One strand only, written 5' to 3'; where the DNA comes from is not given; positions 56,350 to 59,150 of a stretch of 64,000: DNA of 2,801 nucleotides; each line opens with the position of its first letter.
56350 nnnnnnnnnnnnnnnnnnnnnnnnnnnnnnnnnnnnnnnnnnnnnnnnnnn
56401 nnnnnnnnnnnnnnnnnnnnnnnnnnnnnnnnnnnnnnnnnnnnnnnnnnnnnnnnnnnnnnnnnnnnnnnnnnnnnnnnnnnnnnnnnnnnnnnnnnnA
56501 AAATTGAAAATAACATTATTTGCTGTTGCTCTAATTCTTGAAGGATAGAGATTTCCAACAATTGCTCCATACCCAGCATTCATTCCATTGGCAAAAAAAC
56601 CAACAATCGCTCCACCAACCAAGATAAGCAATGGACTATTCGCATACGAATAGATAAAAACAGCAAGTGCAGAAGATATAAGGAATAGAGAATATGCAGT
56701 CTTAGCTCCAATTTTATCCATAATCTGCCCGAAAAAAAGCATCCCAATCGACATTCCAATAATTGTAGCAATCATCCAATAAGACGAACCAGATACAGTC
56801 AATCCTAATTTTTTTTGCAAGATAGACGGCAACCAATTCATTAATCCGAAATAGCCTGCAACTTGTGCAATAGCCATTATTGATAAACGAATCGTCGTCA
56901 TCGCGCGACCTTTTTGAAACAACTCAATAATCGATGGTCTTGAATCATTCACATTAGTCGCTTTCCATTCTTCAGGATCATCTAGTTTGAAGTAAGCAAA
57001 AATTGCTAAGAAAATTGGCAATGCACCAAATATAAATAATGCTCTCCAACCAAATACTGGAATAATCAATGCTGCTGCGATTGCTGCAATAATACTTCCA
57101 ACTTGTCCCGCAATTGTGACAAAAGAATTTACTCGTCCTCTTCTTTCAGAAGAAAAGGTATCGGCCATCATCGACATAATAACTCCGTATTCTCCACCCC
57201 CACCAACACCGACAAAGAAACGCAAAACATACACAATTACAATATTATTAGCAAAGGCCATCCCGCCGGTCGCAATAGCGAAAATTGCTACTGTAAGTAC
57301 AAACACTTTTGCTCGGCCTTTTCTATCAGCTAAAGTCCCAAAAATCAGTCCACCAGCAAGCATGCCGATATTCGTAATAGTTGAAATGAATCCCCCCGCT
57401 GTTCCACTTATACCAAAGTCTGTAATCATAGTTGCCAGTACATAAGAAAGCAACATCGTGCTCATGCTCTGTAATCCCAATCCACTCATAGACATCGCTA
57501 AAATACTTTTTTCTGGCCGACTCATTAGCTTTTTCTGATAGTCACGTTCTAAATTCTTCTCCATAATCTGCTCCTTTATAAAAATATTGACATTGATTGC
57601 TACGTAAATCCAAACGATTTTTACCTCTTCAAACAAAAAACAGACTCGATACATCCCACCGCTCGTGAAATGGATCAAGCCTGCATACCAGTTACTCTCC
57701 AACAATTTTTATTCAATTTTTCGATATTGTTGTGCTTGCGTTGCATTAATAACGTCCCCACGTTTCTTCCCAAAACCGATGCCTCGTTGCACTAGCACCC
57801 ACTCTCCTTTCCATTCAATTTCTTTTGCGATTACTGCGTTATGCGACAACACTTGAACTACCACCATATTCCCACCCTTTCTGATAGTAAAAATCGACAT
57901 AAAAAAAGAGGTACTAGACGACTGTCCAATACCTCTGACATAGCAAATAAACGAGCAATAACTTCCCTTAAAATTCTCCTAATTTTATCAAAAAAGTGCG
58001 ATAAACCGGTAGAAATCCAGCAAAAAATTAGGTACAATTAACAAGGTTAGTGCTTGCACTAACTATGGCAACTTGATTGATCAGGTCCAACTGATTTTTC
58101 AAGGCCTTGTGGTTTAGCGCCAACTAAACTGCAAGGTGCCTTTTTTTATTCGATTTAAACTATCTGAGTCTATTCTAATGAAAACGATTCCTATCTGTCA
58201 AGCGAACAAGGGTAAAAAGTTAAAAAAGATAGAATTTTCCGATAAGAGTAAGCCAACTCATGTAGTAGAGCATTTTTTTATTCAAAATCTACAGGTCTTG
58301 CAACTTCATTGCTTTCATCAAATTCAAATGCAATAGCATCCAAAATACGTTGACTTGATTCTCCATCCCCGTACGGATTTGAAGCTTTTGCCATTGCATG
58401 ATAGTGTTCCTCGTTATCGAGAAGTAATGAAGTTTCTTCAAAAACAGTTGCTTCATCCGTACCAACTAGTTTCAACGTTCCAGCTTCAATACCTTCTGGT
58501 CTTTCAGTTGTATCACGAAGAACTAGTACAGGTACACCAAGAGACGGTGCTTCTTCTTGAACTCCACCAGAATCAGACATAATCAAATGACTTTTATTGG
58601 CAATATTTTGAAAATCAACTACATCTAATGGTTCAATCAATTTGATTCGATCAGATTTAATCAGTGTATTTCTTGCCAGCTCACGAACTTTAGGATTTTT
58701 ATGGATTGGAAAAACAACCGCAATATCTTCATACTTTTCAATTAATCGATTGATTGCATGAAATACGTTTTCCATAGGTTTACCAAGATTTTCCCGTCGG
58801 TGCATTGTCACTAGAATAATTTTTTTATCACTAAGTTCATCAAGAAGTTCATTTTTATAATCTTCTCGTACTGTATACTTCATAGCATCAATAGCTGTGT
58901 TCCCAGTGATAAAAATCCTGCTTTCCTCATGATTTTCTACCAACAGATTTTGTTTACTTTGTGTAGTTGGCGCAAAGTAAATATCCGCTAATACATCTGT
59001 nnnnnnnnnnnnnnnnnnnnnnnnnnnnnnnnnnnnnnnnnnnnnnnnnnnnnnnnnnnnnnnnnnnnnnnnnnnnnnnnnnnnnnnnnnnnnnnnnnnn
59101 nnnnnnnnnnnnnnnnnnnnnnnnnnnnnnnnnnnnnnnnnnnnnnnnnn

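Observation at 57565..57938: Stand-alone CAT-domain (BglG/SacY-type RNA-binding) gene directly abutting a RAT-like/terminator attenuator at the head of a six-gene operon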

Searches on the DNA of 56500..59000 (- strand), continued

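Call 84: search_rna_families(source=window, start=57880, end=58175, threshold=evalue, max_evalue=10, show_alignments=2)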
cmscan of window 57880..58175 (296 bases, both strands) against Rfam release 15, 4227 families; matches with E-value up to 10: 2.
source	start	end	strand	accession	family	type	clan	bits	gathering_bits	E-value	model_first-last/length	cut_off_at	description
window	57974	58023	+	RF02414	rli60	Gene; sRNA;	-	17.2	60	8.6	1-191/191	no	Listeria sRNA rli60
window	58072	58104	+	RF03344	mir-5365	Gene; miRNA;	-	15.9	70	1.5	1-78/78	no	mir-5365 microRNA precursor family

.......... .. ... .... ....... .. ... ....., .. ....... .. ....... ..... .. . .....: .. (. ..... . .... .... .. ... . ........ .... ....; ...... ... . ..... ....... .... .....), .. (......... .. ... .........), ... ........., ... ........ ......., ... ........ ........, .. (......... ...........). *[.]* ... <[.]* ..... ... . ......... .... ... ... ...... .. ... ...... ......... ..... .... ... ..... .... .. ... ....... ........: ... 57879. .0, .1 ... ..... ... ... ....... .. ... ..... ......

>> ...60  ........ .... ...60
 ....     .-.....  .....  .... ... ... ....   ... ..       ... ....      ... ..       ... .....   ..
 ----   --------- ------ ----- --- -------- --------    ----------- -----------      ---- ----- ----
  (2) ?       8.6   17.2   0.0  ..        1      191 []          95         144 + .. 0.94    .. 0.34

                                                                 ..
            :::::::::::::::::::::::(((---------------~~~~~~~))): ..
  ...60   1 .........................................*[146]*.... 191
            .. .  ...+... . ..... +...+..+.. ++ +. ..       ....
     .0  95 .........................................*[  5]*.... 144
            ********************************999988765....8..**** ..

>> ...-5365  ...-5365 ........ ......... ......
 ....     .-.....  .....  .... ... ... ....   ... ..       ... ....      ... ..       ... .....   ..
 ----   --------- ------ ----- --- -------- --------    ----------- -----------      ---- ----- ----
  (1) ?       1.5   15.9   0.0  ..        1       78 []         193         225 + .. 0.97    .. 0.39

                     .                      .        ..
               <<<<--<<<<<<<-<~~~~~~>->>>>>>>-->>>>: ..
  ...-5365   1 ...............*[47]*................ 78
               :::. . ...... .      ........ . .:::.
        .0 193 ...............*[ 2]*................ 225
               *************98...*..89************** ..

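Call 85: search_rna_families(source=window, start=57600, end=57720, threshold=evalue, max_evalue=10, show_alignments=2)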
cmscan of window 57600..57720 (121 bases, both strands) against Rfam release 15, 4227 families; matches with E-value up to 10: 0.
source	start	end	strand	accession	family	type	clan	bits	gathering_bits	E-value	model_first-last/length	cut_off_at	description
